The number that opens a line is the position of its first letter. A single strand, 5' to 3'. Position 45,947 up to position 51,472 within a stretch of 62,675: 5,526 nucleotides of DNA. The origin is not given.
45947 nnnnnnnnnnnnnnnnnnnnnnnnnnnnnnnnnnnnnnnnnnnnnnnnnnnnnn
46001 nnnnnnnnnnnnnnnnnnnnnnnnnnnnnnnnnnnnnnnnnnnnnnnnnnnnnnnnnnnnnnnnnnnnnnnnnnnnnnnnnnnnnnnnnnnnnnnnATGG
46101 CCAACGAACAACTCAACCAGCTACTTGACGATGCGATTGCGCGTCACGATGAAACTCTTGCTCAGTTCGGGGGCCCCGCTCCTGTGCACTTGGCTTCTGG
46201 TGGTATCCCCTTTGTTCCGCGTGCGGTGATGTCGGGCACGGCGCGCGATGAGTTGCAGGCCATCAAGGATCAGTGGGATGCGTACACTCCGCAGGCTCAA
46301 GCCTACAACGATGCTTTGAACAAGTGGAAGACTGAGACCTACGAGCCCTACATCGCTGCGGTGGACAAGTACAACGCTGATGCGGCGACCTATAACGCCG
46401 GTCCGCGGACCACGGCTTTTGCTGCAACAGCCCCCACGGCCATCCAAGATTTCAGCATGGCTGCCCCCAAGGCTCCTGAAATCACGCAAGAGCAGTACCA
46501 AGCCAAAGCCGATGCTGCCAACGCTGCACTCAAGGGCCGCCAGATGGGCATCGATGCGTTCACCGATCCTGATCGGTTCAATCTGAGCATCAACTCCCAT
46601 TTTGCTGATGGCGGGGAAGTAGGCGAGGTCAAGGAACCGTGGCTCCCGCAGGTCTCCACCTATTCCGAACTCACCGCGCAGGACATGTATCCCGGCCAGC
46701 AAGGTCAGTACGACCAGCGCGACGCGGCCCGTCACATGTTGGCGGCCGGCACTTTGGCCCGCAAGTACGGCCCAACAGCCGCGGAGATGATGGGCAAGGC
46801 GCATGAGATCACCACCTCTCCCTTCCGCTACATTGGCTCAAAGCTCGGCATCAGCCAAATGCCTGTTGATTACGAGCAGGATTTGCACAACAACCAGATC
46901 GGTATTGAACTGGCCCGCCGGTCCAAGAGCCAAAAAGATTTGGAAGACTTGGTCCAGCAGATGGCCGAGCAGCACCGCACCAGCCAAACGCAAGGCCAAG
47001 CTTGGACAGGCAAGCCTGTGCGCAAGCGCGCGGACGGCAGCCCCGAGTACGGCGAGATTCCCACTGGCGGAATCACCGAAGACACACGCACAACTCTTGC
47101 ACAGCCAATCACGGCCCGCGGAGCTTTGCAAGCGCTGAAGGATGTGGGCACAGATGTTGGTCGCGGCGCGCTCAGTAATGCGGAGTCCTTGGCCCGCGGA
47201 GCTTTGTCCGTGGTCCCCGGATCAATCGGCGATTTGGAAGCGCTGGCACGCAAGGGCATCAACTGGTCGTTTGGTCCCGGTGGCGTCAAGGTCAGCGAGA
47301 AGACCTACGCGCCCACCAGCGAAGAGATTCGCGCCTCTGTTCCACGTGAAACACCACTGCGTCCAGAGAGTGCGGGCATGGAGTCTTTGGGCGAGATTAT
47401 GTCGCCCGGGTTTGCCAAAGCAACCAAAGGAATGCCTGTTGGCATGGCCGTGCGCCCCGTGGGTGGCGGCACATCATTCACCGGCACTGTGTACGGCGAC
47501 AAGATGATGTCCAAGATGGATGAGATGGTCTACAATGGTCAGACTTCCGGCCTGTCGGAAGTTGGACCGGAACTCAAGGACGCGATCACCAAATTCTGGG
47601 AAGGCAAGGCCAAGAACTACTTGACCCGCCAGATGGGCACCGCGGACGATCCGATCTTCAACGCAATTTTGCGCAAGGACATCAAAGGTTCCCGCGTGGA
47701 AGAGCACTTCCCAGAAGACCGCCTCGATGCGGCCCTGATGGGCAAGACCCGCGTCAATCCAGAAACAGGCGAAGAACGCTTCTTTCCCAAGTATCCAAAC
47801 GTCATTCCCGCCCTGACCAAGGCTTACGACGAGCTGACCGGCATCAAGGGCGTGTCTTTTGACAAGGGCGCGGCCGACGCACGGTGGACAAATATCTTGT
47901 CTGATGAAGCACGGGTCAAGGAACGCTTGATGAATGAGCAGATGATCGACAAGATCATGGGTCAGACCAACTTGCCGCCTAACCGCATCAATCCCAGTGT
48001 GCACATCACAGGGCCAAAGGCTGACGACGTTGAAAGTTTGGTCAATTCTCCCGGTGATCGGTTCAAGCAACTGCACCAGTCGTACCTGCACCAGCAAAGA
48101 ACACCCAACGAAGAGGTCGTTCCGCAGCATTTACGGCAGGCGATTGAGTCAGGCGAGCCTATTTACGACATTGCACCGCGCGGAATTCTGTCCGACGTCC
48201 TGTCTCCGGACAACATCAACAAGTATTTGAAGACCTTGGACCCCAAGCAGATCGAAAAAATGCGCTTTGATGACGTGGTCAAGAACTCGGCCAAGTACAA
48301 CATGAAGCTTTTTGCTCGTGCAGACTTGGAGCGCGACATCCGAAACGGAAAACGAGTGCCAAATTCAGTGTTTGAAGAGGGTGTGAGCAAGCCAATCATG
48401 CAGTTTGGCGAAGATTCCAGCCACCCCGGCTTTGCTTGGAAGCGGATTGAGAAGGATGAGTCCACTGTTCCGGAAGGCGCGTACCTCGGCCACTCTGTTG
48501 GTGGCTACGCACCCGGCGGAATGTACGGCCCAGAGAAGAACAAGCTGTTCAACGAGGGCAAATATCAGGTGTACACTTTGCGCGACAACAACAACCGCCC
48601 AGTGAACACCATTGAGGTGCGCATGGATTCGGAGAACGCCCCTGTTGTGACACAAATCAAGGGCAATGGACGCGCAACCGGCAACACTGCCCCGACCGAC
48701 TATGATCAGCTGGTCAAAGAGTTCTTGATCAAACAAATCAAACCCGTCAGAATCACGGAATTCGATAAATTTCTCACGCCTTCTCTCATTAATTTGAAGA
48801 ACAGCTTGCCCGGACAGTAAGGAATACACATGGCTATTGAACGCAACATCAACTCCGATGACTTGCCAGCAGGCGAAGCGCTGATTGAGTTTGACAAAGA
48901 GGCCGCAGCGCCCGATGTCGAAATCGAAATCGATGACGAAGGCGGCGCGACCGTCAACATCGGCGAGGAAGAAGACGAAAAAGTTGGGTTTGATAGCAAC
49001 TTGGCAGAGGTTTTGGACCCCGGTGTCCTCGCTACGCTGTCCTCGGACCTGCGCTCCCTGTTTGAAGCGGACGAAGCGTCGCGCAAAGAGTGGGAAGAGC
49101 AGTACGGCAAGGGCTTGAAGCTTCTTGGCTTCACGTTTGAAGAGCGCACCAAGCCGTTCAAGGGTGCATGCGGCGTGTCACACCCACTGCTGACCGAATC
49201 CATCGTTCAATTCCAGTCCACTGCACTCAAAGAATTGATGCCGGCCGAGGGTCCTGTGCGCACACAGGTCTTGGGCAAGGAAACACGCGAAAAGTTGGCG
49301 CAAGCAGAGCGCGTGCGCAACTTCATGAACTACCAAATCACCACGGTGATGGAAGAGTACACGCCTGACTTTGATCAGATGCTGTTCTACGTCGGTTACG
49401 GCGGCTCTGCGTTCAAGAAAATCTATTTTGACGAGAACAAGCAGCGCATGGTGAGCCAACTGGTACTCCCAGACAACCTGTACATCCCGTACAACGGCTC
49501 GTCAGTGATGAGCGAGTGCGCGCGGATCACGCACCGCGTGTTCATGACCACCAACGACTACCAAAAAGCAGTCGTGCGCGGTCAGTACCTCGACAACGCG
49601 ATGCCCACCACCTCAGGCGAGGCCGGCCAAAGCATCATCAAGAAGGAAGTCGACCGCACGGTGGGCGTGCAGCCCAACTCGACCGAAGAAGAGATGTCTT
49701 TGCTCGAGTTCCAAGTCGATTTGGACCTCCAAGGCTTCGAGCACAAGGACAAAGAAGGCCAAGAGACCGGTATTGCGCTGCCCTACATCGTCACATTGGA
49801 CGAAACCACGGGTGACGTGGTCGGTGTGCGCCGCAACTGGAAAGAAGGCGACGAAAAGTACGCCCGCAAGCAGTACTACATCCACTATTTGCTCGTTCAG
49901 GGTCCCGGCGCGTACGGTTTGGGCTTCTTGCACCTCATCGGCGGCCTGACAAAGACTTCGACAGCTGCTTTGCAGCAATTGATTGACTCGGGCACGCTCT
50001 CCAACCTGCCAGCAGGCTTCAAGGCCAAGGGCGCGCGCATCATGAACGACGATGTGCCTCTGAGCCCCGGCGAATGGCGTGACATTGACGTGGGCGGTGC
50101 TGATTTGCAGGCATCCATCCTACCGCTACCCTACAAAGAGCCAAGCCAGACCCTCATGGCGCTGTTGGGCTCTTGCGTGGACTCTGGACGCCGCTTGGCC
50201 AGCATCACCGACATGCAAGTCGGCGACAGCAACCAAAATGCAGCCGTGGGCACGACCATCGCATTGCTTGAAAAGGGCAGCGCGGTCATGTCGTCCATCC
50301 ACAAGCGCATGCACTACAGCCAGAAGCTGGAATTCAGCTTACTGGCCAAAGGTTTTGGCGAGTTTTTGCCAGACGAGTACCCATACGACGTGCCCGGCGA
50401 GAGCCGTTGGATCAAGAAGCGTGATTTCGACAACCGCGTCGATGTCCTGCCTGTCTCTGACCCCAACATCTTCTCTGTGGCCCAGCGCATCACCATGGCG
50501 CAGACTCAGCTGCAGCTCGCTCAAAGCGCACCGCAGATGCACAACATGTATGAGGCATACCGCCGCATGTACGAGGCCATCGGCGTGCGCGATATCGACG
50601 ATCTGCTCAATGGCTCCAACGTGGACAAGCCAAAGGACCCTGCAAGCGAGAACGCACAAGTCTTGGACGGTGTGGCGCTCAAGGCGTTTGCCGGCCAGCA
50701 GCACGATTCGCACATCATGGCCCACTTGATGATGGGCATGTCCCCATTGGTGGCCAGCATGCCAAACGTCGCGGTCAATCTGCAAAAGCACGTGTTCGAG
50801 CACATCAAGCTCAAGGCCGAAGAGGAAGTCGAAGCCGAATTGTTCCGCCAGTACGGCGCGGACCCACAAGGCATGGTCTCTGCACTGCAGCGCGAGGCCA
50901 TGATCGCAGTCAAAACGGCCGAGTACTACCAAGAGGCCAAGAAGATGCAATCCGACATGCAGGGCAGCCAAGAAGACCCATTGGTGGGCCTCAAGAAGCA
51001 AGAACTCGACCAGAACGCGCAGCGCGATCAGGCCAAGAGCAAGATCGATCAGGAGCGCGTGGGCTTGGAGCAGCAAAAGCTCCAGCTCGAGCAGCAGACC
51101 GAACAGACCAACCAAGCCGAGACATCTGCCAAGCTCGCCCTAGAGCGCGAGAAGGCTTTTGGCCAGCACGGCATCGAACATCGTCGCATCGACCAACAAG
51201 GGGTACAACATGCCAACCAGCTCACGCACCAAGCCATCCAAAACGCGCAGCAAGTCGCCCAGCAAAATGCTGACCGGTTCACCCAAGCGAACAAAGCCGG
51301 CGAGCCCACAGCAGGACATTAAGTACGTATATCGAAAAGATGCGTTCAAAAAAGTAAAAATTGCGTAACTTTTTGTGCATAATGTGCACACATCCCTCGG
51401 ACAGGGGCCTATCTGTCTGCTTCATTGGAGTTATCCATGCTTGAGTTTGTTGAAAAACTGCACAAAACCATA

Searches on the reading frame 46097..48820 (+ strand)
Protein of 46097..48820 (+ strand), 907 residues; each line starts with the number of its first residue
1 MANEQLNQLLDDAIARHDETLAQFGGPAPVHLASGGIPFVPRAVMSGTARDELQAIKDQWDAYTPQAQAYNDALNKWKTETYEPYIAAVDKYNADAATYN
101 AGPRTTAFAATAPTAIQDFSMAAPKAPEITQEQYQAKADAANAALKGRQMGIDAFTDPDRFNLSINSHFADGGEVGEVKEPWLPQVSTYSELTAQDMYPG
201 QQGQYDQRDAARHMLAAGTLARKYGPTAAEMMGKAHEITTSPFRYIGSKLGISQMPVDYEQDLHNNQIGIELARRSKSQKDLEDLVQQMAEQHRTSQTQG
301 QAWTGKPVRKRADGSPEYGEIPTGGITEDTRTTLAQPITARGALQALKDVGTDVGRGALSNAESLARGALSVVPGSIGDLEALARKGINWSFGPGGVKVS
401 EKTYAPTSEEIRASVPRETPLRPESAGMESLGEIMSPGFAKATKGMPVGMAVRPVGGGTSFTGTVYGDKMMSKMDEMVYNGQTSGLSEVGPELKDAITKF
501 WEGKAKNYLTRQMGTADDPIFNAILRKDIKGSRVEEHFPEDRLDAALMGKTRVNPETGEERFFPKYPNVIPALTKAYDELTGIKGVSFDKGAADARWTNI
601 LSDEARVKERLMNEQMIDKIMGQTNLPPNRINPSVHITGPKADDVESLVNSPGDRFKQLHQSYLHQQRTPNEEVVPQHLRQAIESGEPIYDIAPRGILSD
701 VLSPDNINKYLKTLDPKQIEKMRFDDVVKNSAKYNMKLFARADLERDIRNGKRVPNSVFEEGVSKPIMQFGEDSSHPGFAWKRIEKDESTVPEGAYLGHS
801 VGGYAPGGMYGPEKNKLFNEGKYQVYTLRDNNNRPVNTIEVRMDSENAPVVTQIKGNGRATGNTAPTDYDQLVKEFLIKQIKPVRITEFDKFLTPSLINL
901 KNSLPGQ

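Call 33: search_protein_families(library=pfam, proteins=[window:46097-48820:+], max_evalue=0.01)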
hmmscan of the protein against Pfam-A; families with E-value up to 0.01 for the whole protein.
window:46097-48820:+ (907 aa): 1 family
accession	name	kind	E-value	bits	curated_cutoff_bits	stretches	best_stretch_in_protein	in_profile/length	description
PF22322.1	DUF6973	-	3.2e-08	33.6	27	1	193-291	24-121/124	Domain of unknown function (DUF6973)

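Call 34: search_protein_families(library=phrogs, proteins=[window:46097-48820:+], max_evalue=0.001)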
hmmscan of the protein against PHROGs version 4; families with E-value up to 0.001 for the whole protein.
window:46097-48820:+ (907 aa): 0 families

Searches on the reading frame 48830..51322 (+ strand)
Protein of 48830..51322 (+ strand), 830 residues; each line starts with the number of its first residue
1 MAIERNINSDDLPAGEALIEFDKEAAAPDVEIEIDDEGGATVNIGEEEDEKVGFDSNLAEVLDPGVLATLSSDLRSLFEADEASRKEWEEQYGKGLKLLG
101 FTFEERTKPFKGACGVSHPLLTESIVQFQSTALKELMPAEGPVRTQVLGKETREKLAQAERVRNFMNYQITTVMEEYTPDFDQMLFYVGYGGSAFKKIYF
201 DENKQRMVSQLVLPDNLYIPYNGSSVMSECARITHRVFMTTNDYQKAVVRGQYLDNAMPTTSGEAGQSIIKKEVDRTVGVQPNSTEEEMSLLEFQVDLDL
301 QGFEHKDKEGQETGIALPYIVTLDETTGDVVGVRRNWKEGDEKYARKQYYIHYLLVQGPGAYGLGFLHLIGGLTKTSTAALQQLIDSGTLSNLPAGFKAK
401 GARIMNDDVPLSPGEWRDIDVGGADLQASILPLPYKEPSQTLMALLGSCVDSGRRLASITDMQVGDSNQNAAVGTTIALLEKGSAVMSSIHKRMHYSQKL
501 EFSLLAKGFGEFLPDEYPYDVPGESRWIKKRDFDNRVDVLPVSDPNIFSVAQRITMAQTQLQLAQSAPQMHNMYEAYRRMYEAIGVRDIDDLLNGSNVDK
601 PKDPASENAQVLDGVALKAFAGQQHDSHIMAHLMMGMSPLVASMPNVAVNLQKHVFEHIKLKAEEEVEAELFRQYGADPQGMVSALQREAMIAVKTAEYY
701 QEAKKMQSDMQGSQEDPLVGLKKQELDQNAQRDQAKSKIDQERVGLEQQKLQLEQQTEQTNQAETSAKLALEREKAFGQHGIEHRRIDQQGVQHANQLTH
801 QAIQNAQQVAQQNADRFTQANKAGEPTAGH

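Call 33: search_protein_families(library=pfam, proteins=[window:48830-51322:+], max_evalue=0.01)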
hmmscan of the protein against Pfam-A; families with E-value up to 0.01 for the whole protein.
window:48830-51322:+ (830 aa): 0 families

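Call 34: search_protein_families(library=phrogs, proteins=[window:48830-51322:+], max_evalue=0.001)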
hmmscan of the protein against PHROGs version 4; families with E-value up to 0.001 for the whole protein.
window:48830-51322:+ (830 aa): 1 family
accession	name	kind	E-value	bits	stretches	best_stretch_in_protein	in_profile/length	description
phrog_1216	-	head and packaging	2.3e-35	123.3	1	86-740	126-699/714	portal protein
